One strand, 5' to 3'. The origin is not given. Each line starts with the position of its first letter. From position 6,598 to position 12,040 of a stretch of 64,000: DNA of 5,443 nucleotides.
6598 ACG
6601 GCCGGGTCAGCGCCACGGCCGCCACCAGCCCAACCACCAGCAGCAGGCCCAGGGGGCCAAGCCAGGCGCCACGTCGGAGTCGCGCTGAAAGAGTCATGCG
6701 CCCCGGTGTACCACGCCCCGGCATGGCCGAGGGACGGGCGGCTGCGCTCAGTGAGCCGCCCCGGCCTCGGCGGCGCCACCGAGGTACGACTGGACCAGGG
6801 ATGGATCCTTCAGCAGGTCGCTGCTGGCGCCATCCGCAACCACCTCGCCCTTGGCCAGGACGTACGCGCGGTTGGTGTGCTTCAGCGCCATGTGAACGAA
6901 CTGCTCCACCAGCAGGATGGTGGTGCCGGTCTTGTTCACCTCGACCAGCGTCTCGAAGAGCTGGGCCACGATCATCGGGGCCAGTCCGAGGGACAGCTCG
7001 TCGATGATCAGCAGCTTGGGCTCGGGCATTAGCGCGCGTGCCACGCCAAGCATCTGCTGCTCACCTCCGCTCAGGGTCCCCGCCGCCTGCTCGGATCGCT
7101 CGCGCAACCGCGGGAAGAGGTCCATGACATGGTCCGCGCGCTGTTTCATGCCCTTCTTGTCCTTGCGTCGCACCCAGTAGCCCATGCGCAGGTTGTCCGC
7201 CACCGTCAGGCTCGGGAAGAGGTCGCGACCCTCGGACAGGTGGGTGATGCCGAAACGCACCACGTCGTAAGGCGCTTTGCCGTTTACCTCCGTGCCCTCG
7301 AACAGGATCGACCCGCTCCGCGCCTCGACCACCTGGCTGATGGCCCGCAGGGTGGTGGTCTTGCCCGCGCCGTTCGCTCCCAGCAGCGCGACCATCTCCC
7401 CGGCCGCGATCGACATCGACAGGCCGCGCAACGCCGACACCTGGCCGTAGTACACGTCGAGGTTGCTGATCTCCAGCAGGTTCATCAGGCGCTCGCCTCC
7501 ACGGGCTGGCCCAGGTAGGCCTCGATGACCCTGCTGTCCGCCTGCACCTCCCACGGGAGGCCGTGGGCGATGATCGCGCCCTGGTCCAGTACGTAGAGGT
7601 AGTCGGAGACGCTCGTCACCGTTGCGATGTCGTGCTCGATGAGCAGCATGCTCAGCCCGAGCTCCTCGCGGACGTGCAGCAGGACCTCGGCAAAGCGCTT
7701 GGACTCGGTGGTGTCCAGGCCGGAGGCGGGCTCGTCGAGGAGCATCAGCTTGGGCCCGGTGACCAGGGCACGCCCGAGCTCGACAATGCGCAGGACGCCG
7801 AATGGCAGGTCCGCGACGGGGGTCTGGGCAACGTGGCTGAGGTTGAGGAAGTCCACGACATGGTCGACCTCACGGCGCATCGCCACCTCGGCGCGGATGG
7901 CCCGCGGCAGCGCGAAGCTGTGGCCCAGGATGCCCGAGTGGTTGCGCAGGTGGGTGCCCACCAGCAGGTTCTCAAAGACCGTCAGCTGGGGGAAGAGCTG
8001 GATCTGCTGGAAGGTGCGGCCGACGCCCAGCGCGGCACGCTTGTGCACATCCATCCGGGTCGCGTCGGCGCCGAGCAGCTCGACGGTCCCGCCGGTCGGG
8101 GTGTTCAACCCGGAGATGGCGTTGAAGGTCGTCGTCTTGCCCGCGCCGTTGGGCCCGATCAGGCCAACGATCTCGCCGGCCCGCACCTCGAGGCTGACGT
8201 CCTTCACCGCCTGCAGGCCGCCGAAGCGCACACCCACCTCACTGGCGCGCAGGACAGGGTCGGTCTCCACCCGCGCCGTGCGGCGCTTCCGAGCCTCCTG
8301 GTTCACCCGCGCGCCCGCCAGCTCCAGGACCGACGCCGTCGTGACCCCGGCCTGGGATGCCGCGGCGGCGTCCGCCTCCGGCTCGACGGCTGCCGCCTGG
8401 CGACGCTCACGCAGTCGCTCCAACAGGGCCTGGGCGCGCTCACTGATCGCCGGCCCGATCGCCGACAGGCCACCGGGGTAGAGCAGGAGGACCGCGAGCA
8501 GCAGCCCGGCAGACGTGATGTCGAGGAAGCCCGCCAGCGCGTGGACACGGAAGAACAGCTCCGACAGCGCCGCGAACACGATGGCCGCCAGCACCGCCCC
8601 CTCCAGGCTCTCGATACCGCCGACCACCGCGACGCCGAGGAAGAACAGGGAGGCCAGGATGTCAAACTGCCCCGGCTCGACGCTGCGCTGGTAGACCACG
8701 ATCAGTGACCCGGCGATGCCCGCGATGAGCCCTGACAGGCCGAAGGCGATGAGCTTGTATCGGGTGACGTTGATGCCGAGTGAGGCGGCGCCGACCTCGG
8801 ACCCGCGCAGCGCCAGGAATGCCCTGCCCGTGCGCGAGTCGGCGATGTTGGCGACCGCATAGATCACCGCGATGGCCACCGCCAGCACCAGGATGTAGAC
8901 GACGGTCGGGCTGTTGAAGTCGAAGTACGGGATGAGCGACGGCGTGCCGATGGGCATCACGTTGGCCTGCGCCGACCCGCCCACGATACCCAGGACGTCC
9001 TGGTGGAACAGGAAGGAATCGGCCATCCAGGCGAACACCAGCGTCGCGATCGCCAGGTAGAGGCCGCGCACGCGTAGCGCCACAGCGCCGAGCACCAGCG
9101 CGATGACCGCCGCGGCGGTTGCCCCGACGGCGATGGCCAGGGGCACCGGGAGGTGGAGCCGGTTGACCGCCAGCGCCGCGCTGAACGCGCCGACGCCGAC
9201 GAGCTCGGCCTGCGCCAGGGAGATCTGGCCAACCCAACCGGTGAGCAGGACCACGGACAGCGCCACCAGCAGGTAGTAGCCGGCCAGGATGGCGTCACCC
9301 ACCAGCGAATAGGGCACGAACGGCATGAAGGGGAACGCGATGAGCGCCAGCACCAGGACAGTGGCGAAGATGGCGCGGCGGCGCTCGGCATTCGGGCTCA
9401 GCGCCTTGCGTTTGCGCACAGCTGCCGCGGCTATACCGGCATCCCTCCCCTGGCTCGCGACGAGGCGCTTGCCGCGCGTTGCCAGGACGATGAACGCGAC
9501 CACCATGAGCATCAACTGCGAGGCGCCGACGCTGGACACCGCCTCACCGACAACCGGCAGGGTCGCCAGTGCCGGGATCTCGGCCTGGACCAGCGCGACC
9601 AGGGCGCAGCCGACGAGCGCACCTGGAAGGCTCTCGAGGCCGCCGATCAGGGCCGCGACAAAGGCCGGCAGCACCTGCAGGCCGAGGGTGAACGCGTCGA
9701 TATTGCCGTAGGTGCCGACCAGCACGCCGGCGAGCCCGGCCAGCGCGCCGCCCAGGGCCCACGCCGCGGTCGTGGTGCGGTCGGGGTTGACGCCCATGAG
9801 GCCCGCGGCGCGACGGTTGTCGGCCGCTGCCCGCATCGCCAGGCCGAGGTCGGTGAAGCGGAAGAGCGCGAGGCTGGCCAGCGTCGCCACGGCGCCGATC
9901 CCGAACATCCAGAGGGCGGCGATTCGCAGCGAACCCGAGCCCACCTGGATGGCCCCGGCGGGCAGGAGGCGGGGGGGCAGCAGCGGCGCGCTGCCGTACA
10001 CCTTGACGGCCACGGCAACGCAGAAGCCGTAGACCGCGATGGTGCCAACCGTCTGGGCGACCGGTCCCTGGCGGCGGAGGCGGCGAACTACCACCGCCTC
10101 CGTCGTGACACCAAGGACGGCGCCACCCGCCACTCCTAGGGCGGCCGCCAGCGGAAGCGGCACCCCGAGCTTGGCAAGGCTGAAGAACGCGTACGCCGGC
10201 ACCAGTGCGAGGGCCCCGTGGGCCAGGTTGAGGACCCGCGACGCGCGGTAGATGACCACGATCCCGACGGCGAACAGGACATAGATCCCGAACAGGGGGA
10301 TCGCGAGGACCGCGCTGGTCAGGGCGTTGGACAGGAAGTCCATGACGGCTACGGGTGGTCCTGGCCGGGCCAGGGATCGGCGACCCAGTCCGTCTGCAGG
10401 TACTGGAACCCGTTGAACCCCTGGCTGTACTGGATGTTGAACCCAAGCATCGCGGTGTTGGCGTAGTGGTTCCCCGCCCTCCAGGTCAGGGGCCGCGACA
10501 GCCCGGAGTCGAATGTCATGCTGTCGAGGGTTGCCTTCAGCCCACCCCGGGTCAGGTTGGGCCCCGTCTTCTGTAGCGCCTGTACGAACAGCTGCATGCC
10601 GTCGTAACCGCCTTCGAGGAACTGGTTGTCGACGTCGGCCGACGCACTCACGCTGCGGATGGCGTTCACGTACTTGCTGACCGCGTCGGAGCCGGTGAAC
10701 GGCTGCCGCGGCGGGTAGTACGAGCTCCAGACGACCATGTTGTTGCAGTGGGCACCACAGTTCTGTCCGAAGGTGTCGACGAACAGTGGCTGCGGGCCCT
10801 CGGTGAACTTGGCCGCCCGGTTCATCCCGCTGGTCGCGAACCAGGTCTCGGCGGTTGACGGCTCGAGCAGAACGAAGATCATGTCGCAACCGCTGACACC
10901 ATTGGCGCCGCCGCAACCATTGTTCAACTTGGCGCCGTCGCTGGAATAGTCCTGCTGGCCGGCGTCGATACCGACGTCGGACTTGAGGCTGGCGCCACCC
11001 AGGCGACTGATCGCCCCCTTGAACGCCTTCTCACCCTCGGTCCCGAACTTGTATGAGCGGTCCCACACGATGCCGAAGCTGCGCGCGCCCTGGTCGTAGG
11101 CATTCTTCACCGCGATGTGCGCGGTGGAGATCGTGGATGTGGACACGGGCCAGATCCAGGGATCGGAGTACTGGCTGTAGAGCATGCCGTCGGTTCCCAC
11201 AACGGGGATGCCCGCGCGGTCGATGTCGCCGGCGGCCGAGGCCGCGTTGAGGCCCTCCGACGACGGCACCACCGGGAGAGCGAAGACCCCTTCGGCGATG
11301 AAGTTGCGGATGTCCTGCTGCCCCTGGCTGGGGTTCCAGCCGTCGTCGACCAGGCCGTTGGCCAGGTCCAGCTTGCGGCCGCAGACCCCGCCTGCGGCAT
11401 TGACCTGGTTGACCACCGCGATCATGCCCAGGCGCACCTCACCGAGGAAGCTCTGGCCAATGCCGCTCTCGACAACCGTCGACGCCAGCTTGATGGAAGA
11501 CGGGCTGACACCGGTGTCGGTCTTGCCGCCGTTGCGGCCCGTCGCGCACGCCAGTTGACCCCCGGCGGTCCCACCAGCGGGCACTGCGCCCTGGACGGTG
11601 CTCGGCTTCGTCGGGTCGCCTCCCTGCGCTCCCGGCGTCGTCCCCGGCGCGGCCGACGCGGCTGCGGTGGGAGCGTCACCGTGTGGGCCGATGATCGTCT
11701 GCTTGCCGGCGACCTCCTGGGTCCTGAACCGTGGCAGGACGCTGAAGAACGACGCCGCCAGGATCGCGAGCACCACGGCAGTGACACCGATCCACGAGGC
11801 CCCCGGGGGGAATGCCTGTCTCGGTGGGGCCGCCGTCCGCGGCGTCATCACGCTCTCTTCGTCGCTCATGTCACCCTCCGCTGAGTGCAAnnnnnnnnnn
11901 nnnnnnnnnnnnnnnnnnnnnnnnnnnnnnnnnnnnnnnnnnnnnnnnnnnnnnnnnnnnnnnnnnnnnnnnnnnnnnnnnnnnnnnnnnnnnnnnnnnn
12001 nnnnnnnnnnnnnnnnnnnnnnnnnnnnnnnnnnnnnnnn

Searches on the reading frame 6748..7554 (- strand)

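Call 78: search_protein_families(library=pfam, proteins=[window:6748-7554:-], max_evalue=0.001)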
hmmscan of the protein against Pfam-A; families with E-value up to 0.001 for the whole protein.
window:6748-7554:- (268 aa): 5 families
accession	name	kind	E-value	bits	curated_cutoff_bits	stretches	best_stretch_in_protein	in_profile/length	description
PF00005.33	ABC_tran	-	2.1e-29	103.3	25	1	42-186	1-134/137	ABC transporter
PF13304.12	AAA_21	-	6.1e-12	46.7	27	1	55-133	2-93/304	AAA domain, putative AbiEii toxin, Type IV TA system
PF13604.12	AAA_30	-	1.3e-05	25.5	27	1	38-189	6-99/191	AAA domain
PF13401.12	AAA_22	-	0.0007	20.4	27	0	54-215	7-120/130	AAA domain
PF13245.12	AAA_19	-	0.00077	20.1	25.1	0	50-80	9-39/134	AAA domain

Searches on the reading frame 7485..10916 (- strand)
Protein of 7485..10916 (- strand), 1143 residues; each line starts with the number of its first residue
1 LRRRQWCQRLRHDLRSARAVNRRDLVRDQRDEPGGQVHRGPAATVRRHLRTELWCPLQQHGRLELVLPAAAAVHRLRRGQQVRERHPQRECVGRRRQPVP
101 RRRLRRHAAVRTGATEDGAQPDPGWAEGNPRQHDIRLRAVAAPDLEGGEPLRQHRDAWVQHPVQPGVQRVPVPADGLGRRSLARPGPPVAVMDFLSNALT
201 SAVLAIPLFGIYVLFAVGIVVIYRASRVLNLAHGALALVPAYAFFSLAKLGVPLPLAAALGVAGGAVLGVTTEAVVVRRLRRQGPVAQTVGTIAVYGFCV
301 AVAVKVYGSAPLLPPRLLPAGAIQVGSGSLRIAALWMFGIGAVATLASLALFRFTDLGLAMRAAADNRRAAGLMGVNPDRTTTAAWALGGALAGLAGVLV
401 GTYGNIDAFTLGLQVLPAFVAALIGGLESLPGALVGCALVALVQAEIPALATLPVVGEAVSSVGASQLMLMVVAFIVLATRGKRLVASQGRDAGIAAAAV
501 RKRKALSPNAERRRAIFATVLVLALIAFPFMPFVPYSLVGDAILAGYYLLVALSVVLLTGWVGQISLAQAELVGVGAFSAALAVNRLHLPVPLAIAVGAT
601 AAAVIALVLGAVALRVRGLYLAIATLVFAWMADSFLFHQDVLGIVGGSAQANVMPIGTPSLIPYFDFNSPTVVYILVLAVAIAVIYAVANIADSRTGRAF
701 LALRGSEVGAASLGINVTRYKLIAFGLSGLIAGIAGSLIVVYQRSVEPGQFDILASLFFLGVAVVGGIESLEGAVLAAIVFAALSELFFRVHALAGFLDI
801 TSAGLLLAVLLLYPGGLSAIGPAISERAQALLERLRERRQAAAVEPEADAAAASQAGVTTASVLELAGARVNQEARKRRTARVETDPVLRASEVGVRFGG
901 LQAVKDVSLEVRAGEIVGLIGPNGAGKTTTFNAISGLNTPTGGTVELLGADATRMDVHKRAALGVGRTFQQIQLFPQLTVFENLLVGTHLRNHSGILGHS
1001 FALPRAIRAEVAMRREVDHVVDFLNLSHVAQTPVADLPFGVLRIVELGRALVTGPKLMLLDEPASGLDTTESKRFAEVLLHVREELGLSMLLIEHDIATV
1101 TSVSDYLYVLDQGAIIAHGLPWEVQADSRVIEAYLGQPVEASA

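Call 78: search_protein_families(library=pfam, proteins=[window:7485-10916:-], max_evalue=0.001)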
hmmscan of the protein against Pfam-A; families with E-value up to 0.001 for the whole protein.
window:7485-10916:- (1143 aa): 4 families
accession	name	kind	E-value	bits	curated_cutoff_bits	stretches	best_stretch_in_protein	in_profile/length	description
PF02653.21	BPD_transp_2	-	1.2e-64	218.5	26.8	2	542-794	6-252/269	Branched-chain amino acid transport system / permease component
PF00005.33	ABC_tran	-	6.8e-30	104.9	25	1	904-1064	1-136/137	ABC transporter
PF12399.14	BCA_ABC_TP_C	-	6.5e-07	29.2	25.5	1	1115-1137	2-24/27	Branched-chain amino acid ATP-binding cassette transporter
PF13304.12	AAA_21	-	6.2e-06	26.9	27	0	916-937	1-22/304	AAA domain, putative AbiEii toxin, Type IV TA system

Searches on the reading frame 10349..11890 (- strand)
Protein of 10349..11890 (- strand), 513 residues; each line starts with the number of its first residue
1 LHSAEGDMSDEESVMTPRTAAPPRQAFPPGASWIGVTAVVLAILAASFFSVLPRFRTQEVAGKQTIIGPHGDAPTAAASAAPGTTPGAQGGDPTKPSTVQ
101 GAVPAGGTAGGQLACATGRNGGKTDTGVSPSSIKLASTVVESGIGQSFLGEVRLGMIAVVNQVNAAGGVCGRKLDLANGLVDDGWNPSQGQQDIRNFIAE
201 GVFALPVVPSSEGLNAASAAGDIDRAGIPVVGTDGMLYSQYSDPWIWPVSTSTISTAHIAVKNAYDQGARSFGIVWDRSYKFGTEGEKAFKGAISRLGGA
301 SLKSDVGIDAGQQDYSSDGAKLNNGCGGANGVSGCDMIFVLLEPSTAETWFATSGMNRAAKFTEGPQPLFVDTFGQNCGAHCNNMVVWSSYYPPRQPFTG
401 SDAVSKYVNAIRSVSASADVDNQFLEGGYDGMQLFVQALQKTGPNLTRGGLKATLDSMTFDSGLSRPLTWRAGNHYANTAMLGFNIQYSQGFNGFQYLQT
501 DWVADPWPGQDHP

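Call 78: search_protein_families(library=pfam, proteins=[window:10349-11890:-], max_evalue=0.001)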
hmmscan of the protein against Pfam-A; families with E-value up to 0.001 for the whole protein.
window:10349-11890:- (513 aa): 1 family
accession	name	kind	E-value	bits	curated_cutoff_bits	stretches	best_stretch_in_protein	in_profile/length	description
PF13458.12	Peripla_BP_6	-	9.3e-36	124.6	31.7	1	133-486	2-338/343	Periplasmic binding protein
